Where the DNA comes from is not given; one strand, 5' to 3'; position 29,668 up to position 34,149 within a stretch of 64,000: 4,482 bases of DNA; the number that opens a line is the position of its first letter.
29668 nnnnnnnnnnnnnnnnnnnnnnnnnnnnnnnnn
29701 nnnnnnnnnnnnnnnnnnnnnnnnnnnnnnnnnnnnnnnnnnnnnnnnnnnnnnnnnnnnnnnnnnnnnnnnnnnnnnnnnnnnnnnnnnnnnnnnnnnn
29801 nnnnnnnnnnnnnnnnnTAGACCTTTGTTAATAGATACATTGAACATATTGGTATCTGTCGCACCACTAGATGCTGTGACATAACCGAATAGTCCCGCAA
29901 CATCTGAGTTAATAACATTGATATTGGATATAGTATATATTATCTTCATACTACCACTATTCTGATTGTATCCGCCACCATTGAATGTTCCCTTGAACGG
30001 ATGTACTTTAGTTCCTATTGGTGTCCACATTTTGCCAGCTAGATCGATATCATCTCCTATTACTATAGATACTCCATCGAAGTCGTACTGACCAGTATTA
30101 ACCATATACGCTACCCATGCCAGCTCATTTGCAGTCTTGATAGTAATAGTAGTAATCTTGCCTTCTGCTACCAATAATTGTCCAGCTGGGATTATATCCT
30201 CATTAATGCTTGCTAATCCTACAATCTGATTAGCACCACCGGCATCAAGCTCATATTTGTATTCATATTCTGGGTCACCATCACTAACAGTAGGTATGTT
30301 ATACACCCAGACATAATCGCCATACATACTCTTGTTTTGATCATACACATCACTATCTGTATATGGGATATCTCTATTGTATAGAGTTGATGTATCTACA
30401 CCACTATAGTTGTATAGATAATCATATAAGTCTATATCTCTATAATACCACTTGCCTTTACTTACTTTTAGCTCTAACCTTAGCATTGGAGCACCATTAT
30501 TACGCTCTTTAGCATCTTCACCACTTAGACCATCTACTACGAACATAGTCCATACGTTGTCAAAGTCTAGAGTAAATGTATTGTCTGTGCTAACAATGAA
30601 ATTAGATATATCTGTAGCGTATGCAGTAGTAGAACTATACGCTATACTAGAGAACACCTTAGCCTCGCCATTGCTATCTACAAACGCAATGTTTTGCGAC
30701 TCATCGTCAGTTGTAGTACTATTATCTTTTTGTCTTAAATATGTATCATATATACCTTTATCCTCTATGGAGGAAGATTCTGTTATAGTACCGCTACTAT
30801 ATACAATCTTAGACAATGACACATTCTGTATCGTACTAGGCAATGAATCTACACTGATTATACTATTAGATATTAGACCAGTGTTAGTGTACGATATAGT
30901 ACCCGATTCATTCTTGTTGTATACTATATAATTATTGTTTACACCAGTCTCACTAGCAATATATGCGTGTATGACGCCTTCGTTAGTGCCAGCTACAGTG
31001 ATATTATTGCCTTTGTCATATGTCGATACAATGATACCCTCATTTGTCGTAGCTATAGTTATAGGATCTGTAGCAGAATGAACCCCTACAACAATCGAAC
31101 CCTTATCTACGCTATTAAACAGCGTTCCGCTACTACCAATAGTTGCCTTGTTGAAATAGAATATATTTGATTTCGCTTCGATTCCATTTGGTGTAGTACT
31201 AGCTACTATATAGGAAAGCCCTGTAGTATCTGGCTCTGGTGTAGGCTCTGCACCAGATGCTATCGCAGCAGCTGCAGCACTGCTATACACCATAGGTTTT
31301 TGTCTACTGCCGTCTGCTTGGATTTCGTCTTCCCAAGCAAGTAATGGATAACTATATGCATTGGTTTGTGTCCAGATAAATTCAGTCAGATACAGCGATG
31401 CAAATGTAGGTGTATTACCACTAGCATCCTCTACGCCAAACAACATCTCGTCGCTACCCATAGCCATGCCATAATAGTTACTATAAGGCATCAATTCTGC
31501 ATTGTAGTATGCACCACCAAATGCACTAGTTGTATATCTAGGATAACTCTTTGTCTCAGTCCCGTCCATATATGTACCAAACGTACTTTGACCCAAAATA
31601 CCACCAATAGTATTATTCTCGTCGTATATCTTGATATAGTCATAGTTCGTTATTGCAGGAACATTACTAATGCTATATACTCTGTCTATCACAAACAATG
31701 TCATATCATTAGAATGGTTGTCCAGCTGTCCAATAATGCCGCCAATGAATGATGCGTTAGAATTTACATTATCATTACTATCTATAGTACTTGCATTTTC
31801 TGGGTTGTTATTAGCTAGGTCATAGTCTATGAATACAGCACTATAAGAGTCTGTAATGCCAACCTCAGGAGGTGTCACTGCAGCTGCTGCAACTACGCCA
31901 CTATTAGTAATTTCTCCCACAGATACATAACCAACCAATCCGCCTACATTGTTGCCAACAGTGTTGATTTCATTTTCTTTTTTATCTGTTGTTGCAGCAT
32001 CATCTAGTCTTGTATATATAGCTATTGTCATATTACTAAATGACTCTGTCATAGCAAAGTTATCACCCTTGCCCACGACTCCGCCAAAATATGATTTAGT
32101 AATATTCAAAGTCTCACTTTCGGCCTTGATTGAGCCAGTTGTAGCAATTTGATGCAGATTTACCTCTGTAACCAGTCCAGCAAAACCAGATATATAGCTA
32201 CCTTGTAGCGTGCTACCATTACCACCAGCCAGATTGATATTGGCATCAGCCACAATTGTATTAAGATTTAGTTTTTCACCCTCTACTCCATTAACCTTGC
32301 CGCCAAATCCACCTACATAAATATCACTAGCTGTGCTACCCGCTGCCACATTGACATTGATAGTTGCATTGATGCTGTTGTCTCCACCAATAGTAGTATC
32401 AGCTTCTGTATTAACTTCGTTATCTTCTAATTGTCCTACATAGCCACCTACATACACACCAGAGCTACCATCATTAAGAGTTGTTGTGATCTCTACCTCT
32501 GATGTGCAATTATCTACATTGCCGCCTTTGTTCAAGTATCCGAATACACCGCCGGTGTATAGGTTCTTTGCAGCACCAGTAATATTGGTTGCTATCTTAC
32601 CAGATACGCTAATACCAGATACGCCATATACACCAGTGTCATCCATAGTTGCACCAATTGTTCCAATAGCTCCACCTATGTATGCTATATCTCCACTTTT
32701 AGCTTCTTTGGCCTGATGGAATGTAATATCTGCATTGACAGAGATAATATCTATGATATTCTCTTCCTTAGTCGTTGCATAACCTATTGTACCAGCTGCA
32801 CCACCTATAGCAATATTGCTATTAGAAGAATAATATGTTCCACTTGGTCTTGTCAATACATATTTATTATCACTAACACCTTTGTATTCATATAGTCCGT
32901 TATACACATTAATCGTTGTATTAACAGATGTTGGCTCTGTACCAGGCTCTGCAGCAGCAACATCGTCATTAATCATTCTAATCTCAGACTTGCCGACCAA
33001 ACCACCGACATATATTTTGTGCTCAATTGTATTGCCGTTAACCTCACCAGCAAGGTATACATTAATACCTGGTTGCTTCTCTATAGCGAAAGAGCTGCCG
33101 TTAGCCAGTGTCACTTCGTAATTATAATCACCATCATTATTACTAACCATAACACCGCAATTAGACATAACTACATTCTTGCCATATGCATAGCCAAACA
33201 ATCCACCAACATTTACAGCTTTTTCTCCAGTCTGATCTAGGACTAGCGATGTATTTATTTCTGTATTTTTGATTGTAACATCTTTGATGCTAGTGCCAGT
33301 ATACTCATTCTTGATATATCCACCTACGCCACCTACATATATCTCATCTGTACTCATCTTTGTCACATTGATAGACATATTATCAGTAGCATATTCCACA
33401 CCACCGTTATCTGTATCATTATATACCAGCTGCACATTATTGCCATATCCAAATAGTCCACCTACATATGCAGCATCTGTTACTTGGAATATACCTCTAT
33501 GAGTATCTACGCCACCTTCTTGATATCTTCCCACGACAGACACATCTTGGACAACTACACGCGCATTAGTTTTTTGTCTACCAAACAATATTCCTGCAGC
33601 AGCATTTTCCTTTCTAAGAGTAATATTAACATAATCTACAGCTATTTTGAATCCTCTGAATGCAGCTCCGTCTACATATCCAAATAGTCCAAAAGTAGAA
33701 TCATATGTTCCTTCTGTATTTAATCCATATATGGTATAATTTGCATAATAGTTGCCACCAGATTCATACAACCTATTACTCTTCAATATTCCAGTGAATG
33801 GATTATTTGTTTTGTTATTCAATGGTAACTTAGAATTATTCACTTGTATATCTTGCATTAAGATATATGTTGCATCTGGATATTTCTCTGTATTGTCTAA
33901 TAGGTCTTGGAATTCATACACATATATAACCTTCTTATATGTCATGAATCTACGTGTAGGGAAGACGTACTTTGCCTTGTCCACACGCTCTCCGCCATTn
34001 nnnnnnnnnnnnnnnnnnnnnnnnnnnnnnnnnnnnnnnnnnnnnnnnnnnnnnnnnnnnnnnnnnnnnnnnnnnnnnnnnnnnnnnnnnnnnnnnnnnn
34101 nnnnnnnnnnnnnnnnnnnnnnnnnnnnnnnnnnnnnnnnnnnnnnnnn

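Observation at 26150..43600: The giant ORF is a head-to-tail concatenation of at least seven complete 'cap + GLUG-helix' units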

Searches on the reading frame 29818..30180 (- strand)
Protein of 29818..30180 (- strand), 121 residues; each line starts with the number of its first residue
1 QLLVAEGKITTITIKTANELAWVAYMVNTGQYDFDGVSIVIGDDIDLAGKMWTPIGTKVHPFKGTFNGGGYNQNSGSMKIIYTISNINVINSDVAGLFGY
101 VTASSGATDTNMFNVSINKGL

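Call 17: search_solved_structures(query=A1, max_evalue=1, show_alignments=2)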
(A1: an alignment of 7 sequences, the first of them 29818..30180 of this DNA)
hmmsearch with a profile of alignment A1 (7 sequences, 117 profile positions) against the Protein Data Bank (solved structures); distinct sequences matched with E-value up to 1: 0.

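Call 27: search_protein_representatives(alignment_id=A2)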
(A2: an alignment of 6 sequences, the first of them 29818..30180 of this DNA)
Query: 6 sequences, 116 profile positions. Proteins with E-value up to 0.001 (for the whole library): 17728; up to 1e-10: 2924; up to 1e-30: 145. The best 150 are listed.
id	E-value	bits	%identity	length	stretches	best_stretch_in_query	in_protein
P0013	2.3e-118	404.9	-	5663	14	12-108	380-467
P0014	8.9e-98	338.5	-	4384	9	6-110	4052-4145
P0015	2.3e-86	301.7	-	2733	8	7-108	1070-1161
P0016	2.0e-76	269.7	-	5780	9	12-101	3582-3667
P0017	2.7e-76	269.2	-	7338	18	12-109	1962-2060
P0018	2.8e-75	265.9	-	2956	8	11-103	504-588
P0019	3.6e-74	262.4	-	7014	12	10-102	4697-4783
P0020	4.3e-72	255.7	-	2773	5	10-109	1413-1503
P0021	2.6e-70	249.9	-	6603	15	11-109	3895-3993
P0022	3.8e-70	249.4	-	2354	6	10-108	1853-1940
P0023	5.7e-65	232.7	-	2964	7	10-94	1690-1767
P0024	1.7e-64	231.2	-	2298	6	8-111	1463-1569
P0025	8.7e-64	228.9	-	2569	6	10-110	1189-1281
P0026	2.7e-61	220.9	-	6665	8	11-109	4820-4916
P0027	7.3e-59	213.0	-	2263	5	9-108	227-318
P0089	1.4e-38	147.7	-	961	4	9-109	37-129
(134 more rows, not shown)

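Call 33: search_solved_structures(query=P0089, max_evalue=0.01, show_alignments=2)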
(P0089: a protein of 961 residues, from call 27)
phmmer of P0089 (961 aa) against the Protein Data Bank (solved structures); distinct sequences matched with E-value up to 0.01: 2.
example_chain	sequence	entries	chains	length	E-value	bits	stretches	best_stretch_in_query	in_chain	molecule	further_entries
7q97_A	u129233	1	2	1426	5.3e-05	24.8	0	920-958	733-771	Rhs family protein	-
8cp6_B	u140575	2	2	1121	0.0092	17.4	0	922-957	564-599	Toxin protein Tse5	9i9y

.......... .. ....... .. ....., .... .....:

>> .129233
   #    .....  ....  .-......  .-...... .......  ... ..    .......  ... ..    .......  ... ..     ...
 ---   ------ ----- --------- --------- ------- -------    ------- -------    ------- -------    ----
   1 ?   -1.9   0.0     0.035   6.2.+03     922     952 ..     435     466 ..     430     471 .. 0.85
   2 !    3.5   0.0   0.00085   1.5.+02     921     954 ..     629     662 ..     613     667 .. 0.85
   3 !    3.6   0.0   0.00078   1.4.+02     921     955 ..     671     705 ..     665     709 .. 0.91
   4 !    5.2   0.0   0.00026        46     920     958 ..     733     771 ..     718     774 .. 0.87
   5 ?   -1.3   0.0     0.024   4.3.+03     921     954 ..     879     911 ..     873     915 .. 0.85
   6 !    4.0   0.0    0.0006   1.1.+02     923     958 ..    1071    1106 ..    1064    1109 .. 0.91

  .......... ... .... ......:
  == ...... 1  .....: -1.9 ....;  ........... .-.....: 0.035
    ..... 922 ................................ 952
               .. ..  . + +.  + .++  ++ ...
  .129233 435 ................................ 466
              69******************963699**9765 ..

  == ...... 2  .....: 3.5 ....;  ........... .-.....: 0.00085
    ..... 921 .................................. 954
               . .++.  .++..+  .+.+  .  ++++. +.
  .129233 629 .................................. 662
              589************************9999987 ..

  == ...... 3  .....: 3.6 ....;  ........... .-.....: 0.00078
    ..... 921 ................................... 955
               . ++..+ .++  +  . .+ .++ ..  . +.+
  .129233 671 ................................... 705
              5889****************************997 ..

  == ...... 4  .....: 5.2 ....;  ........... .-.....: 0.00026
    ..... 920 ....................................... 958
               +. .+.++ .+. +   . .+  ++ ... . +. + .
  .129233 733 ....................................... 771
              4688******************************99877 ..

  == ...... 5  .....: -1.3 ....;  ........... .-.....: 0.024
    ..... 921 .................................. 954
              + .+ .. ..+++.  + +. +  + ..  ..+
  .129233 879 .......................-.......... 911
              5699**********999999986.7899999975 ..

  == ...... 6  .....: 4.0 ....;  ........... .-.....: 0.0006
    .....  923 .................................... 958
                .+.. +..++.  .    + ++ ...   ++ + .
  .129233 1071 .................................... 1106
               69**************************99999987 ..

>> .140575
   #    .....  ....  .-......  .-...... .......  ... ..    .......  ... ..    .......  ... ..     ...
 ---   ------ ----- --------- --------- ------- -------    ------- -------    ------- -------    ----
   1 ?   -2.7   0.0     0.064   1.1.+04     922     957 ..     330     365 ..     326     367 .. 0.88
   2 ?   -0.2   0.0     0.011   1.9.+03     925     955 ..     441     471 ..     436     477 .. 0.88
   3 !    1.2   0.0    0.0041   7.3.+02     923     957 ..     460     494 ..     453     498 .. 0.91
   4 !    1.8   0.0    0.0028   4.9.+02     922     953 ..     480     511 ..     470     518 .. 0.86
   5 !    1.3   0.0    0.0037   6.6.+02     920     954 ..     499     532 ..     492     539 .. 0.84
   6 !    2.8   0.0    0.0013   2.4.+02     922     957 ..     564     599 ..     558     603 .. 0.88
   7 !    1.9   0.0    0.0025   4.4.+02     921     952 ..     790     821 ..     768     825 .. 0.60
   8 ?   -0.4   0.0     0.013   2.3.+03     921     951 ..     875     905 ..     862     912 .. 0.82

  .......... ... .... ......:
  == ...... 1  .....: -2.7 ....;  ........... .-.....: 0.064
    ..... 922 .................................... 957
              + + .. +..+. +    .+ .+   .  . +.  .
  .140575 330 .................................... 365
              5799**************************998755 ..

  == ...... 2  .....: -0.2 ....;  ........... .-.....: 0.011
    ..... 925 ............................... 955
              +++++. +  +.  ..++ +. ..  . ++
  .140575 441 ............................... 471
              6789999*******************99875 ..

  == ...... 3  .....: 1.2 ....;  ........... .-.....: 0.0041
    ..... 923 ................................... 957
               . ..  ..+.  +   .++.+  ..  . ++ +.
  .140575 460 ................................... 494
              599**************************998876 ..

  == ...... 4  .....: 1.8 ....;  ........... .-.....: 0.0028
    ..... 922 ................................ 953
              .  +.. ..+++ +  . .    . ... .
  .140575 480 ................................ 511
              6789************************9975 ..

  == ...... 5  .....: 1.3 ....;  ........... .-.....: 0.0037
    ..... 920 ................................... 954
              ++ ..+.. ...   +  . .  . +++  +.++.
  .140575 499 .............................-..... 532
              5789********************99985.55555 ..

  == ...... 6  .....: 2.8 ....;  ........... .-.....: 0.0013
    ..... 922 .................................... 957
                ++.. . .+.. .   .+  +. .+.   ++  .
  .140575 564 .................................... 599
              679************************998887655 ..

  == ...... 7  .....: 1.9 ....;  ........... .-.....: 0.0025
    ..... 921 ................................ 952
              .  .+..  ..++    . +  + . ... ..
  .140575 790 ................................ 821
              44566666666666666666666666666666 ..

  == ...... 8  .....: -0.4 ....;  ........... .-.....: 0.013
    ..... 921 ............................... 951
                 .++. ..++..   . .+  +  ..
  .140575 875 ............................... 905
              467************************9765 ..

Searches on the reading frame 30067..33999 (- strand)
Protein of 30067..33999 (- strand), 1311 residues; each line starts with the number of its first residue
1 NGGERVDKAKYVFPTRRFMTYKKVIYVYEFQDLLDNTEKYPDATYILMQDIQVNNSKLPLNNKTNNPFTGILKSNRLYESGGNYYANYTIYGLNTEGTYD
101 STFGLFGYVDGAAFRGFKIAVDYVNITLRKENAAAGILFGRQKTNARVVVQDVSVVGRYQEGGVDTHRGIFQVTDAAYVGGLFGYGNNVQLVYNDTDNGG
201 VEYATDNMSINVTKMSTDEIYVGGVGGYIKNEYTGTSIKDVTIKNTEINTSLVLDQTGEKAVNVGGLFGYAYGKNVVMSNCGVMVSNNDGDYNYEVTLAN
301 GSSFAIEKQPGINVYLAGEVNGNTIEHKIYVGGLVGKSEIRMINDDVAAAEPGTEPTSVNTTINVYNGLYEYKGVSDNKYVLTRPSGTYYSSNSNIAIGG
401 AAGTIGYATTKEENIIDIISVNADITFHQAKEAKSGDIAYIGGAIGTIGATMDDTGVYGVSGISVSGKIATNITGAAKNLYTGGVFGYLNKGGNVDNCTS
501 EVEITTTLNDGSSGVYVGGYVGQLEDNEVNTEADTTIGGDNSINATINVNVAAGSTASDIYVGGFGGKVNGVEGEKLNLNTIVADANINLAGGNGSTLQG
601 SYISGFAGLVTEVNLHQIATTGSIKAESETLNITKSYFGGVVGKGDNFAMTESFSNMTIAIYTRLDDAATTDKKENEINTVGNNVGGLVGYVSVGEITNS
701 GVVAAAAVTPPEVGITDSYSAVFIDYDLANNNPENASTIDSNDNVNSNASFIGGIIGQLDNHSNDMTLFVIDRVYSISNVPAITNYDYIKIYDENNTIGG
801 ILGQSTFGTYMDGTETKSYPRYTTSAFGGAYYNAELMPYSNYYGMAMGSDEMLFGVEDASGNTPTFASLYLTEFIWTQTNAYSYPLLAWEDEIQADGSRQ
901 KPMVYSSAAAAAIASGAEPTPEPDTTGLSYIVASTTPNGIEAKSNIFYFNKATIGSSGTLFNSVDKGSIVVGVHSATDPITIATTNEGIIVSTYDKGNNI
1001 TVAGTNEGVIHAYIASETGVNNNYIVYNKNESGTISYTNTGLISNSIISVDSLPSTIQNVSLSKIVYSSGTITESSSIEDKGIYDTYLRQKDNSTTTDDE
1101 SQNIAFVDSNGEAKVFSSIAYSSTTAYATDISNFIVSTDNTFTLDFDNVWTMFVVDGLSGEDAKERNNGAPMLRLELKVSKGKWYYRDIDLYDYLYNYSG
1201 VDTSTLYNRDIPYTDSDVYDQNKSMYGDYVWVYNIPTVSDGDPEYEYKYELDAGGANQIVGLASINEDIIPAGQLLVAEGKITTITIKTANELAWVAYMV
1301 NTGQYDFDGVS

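Call 9: search_protein_families(library=pfam, proteins=[window:30067-33999:-], max_evalue=10)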
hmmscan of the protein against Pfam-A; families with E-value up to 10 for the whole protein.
window:30067-33999:- (1311 aa): 1 family
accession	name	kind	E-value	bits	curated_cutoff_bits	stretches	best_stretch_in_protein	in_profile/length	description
PF05342.19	Peptidase_M26_N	-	0.0028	17.4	27.7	1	9-157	123-250/250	M26 IgA1-specific Metallo-endopeptidase N-terminal region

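Call 26: search_protein_families(library=ncbifam, proteins=[window:30067-33999:-], max_evalue=1)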
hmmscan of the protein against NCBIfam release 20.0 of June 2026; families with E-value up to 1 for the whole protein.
window:30067-33999:- (1311 aa): 0 families
